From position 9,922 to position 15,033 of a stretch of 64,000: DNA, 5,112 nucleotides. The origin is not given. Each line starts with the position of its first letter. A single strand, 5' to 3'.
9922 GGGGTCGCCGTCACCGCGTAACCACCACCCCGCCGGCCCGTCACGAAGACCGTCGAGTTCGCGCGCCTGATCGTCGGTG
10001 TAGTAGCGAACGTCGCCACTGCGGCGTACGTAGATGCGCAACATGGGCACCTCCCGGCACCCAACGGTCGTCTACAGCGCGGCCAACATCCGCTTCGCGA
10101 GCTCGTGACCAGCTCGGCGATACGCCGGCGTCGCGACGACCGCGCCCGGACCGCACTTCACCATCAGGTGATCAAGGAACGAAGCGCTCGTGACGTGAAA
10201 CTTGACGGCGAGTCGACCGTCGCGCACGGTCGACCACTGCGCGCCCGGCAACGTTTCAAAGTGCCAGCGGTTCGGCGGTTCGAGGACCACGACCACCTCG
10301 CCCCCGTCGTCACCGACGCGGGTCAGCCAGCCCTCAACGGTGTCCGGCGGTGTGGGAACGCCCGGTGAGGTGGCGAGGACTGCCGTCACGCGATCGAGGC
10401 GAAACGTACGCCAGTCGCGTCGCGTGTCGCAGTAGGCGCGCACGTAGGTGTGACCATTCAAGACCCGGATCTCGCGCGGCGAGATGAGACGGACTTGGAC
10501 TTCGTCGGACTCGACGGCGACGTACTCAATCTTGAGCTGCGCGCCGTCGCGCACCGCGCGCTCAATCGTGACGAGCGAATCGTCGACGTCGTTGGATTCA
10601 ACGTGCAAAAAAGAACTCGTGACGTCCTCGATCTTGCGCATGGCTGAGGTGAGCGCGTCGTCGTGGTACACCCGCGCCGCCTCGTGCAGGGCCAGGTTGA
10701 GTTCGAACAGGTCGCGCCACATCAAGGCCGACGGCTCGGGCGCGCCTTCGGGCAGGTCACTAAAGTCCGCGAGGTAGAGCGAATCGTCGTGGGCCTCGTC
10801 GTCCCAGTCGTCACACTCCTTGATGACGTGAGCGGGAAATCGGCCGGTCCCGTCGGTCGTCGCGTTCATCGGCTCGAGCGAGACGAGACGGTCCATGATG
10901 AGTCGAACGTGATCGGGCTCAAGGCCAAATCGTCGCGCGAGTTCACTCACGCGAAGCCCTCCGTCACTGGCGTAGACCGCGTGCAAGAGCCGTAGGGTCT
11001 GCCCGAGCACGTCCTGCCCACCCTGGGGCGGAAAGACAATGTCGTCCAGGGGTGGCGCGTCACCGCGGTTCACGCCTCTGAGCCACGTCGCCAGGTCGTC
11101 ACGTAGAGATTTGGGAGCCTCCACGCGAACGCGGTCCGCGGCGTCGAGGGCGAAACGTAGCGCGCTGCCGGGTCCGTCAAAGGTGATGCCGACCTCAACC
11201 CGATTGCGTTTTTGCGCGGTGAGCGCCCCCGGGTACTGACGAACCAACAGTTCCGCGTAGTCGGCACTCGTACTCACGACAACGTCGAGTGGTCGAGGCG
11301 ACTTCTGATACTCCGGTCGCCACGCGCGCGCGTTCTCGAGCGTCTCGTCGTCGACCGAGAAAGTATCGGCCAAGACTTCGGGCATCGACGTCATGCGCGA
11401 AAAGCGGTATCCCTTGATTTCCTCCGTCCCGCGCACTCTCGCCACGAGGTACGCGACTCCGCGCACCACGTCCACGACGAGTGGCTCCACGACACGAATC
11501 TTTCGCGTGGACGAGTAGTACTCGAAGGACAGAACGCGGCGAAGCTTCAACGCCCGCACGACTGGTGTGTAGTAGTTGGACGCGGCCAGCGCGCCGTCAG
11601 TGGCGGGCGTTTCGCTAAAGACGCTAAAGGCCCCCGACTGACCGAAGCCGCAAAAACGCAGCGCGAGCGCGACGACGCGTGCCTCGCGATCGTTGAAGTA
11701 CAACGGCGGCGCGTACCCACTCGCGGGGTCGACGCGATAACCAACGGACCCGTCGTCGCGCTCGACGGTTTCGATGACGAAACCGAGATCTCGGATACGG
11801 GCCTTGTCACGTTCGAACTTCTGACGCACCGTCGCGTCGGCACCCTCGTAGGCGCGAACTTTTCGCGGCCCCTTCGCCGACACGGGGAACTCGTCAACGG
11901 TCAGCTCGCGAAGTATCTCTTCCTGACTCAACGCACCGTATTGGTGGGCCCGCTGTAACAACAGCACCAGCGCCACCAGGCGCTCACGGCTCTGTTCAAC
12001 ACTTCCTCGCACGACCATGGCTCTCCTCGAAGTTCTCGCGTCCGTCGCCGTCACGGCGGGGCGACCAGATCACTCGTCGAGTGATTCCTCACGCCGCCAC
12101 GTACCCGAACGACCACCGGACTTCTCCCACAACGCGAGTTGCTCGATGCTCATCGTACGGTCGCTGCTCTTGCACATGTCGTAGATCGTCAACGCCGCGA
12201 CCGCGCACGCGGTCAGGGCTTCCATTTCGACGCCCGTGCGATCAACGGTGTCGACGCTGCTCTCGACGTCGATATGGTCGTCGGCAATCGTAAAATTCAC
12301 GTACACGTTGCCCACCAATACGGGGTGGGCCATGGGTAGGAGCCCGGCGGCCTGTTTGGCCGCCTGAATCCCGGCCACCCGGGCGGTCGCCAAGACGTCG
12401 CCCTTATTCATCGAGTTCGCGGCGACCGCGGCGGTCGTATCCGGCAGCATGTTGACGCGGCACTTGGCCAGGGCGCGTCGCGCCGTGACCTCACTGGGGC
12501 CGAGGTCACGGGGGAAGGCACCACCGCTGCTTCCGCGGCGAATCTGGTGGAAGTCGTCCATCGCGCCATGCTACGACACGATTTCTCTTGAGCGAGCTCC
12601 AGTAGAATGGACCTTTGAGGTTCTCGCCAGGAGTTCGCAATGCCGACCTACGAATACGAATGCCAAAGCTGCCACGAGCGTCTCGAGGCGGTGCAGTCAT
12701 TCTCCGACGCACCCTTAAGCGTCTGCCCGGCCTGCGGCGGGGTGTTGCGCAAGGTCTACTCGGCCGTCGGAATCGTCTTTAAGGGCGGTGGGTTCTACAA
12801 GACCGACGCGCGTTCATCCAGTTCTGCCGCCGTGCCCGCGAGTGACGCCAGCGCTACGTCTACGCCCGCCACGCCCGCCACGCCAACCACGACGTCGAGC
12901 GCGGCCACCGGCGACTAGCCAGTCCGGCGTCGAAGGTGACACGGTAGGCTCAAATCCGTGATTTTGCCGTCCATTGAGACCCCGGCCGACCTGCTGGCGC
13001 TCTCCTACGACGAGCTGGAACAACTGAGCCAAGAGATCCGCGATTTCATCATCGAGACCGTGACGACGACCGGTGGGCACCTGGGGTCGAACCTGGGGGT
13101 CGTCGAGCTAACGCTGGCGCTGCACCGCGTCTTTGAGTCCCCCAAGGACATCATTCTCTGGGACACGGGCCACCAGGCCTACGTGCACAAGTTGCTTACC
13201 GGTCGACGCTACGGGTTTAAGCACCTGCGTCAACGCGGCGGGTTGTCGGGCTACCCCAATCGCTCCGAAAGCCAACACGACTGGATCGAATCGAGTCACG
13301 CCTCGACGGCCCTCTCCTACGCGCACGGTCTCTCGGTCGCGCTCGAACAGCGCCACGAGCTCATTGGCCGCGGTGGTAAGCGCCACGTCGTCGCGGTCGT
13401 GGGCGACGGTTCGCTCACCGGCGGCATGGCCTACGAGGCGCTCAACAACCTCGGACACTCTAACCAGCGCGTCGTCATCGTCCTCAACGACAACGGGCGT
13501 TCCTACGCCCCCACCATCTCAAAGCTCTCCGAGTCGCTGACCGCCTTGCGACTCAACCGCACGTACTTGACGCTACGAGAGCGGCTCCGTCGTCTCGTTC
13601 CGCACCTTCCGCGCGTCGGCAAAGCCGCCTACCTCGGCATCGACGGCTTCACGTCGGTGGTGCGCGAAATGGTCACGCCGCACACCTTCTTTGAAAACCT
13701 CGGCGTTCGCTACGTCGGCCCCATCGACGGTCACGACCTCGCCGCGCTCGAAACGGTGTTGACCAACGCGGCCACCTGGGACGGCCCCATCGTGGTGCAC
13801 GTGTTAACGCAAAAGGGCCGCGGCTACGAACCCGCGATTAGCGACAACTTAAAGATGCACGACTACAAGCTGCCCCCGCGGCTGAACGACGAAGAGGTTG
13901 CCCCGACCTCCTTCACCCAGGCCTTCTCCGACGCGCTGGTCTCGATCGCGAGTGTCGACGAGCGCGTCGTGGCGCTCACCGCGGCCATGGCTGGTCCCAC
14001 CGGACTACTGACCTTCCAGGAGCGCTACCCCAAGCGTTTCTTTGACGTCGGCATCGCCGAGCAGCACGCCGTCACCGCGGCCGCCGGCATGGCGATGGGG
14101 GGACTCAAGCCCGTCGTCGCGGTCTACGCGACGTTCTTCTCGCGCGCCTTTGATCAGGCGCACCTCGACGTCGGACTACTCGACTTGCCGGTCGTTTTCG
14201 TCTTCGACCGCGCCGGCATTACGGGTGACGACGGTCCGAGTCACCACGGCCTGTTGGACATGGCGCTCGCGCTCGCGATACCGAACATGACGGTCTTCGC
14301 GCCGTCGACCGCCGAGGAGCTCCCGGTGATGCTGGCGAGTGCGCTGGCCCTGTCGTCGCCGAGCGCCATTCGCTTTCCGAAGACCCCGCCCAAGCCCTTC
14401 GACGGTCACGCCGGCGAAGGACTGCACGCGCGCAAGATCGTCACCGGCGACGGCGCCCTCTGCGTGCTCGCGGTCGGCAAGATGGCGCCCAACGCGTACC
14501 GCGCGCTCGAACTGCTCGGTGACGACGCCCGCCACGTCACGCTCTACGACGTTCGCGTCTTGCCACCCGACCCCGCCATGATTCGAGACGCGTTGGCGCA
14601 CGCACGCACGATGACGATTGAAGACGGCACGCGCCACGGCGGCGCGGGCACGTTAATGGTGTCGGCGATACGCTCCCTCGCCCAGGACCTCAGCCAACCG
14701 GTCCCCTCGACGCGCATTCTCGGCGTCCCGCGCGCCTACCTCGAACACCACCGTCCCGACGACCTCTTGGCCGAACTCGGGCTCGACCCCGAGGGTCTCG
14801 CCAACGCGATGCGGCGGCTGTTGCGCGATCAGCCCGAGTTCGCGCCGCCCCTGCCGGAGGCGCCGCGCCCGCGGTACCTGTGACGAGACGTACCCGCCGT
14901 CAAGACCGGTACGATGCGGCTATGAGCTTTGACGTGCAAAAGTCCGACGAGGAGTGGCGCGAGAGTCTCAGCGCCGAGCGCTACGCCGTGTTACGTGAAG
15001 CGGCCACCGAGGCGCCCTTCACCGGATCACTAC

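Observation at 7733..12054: Orphan anchor-less T4CP-like ATPase and helicase-less TrwC relaxase wired to a fused PafBC-type double-WYL regulator in a housekeeping neighbourhood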

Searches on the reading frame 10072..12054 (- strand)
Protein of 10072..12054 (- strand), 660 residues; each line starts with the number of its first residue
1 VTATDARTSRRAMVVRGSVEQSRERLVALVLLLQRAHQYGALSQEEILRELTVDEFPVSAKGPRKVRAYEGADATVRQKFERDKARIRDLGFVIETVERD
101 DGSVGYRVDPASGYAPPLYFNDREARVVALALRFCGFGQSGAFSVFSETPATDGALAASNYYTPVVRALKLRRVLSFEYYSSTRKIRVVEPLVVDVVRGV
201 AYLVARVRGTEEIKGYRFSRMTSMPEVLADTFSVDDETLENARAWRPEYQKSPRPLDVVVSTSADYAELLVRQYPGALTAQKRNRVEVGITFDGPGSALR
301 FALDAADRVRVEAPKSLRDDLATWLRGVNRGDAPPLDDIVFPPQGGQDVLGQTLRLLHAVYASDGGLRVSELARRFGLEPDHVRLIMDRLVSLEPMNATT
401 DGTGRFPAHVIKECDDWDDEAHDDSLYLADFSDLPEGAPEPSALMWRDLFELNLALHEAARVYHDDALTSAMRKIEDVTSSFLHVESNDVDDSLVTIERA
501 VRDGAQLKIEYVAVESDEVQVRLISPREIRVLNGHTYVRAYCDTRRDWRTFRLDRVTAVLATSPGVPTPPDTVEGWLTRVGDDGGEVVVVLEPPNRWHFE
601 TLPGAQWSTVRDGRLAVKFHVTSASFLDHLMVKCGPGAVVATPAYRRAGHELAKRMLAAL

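Call 3: search_protein_families(library=pfam, proteins=[window:10072-12054:-], max_evalue=0.01)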
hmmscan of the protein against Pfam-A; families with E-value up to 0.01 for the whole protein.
window:10072-12054:- (660 aa): 3 families
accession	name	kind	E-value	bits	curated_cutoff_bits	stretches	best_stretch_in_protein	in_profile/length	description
PF13280.12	WYL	-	2.8e-24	85.3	21.8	2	494-559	3-68/70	WYL domain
PF25583.1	WCX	-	4.1e-08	33.9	23.9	1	255-327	2-74/76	WCX domain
PF12802.13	MarR_2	-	0.0045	17.6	27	0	348-390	2-44/61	MarR family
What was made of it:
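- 10072..12054 (-): Fused PafB-PafC-type regulator with two HTH-WYL-WCX modules. It is probably co-transcribed with the relaxase, given the 27-nt spacer. Public gene calls start it at 12018. Pfam WYL x2 and WCX (call 3).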

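Call 10: search_solved_structures(query=window:10072-12054:-, max_evalue=0.01, show_alignments=1)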
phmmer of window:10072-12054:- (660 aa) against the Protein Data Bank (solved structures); distinct sequences matched with E-value up to 0.01: 8.
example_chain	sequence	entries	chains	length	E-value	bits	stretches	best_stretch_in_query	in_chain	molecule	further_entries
6sj9_A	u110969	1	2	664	7.8e-16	60.6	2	494-570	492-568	Proteasome accessory factor B/C (PafBC)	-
7p5x_AX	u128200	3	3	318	1.4e-09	39.9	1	462-631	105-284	PafC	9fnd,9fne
7p5x_AY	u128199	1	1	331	1.4e-08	36.6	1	72-133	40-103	Transcriptional regulator-like protein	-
9fnd_X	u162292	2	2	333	1.6e-08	36.5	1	72-133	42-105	Transcriptional regulator-like protein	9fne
7tb6_A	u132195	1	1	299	1.1e-05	27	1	492-580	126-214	S. maltophilia CapW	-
7t8k_A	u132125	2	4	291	0.0021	19.6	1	496-561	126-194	BrxR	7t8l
8bnv_A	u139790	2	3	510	0.0029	19.1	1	487-559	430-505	AAA family ATPase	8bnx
7tb5_A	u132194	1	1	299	0.0095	17.4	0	495-557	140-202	WYL domain-containing protein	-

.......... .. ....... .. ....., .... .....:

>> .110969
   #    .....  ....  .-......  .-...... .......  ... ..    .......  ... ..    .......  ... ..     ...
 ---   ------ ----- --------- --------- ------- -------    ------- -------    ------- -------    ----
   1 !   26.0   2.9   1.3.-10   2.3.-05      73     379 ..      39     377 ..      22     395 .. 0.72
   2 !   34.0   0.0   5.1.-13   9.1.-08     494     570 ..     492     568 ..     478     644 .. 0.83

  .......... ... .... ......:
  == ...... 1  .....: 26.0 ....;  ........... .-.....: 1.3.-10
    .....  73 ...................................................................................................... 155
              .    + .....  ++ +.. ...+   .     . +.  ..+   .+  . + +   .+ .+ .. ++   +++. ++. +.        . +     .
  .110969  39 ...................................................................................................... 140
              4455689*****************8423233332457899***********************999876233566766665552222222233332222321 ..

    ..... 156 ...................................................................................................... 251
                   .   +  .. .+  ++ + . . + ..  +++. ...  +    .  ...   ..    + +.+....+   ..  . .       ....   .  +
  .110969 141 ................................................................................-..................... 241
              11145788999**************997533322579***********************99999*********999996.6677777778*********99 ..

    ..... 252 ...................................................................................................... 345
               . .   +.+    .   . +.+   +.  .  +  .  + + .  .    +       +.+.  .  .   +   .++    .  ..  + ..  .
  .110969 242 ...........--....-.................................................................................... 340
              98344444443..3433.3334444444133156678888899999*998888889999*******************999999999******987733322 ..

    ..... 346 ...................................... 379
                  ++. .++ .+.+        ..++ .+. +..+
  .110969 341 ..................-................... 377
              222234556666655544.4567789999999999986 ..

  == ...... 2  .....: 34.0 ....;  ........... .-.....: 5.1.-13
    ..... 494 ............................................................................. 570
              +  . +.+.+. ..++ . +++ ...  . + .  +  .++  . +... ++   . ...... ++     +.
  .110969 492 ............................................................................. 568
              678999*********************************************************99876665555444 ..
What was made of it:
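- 10072..12054 (-): PDB 6sj9 PafBC 7.8e-16 (call 10).
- On PafBC DNA-damage activator: The alignment to 6sj9 spans both halves (call 10).
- Closest known: PafBC. Same: The double HTH-WYL-WCX architecture and the length are the same (call 10). The RxFRLDR WYL signature is present (call 10).
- Checked: The best PDB hit is the naturally fused Arthrobacter PafBC, 6sj9, at 7.8e-16, 664 aa against 660 aa (call 10).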

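Call 16: search_protein_families(library=padloc, proteins=[window:10072-12054:-], max_evalue=0.01)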
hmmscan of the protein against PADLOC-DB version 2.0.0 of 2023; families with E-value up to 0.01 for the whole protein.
window:10072-12054:- (660 aa): 3 families
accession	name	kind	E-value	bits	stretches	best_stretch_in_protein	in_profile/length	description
PDLC01652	WYL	-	2.4e-38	130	2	484-646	10-150/162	"CAS-I,CAS-II,CAS-III,CAS-IV,CAS-V,CAS-VI; associated_signaling"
PDLC01457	WYL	-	4.4e-34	116.1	2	480-579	113-212/229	"CAS-I,CAS-II,CAS-III,CAS-IV,CAS-V,CAS-VI; associated_signaling"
PDLC03787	RTasWYL-YodC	-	0.00079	16.7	1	500-559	285-347/354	DRT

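Call 17: search_protein_families(library=ncbifam, proteins=[window:10072-12054:-], max_evalue=0.01)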
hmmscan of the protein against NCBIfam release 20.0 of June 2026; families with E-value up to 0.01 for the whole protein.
window:10072-12054:- (660 aa): 0 families

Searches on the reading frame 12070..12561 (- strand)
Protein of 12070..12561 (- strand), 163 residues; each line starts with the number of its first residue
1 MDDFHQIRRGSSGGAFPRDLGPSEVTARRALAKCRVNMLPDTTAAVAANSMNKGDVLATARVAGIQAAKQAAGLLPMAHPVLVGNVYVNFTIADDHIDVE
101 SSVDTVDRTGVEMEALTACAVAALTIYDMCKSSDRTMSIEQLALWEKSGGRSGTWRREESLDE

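Call 3: search_protein_families(library=pfam, proteins=[window:12070-12561:-], max_evalue=0.01)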
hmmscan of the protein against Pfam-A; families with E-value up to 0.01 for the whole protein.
window:12070-12561:- (163 aa): 1 family
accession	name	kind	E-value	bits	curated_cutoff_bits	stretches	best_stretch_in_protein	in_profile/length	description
PF01967.27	MoaC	-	4.3e-46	156.7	27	1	20-150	4-136/136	MoaC family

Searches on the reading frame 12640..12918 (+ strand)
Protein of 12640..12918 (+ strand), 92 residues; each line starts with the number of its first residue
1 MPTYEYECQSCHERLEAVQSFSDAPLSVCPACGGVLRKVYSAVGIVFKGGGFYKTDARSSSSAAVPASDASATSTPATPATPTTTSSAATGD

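Call 17: search_protein_families(library=ncbifam, proteins=[window:12640-12918:+], max_evalue=0.01)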
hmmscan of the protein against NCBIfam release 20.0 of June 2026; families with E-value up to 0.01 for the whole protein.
window:12640-12918:+ (92 aa): 4 families
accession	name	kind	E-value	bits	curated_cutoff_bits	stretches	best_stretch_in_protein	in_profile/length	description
TIGR02605.1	CxxC_CxxC_SSSS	subfamily_domain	4.9e-20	71.4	31.3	1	1-51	1-52/52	FmdB family zinc ribbon protein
NF053663.1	RPWMISH_prot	domain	4.1e-05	24.3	120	1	1-44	1-45/115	RPWMISH domain-containing protein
NF033497.1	rubre_like_arch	subfamily_domain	8.7e-05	22.2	32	1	6-38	1-28/34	rubrerythrin-like domain-containing protein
NF001753.0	PRK00481.1-3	subfamily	0.0065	15.4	243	1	5-37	122-160/252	NAD-dependent protein deacylase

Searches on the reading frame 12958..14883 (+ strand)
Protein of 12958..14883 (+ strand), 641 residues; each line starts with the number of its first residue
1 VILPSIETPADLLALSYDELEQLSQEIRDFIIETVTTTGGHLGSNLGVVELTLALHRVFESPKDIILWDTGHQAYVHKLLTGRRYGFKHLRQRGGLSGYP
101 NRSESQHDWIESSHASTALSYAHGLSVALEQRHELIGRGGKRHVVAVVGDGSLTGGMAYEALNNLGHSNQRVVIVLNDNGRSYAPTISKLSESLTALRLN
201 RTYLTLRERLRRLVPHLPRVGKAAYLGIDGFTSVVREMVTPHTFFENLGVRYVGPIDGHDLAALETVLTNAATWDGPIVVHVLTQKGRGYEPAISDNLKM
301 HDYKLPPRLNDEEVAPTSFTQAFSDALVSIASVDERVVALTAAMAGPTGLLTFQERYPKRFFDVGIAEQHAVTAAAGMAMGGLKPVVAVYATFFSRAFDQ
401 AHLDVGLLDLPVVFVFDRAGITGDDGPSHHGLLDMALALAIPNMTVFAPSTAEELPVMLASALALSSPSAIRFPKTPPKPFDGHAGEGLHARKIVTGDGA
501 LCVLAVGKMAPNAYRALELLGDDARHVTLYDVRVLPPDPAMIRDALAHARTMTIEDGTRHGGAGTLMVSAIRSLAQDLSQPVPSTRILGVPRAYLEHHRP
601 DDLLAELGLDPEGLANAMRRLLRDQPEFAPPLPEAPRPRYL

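Call 3: search_protein_families(library=pfam, proteins=[window:12958-14883:+], max_evalue=0.01)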
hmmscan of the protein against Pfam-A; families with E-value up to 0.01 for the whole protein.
window:12958-14883:+ (641 aa): 4 families
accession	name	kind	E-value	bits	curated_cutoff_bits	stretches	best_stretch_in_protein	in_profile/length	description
PF13292.11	DXP_synthase_N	-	8.6e-106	353.6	21.2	1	3-284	1-274/274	1-deoxy-D-xylulose-5-phosphate synthase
PF02779.29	Transket_pyr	-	4.7e-43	147.3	27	1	318-475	4-169/174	Transketolase, pyrimidine binding domain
PF02780.25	Transketolase_C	-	6.2e-11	42.7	25.9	1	498-613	9-123/124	Transketolase, C-terminal domain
PF02775.26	TPP_enzyme_C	-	0.00067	19.9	21.9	1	117-180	32-83/151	Thiamine pyrophosphate enzyme, C-terminal TPP binding domain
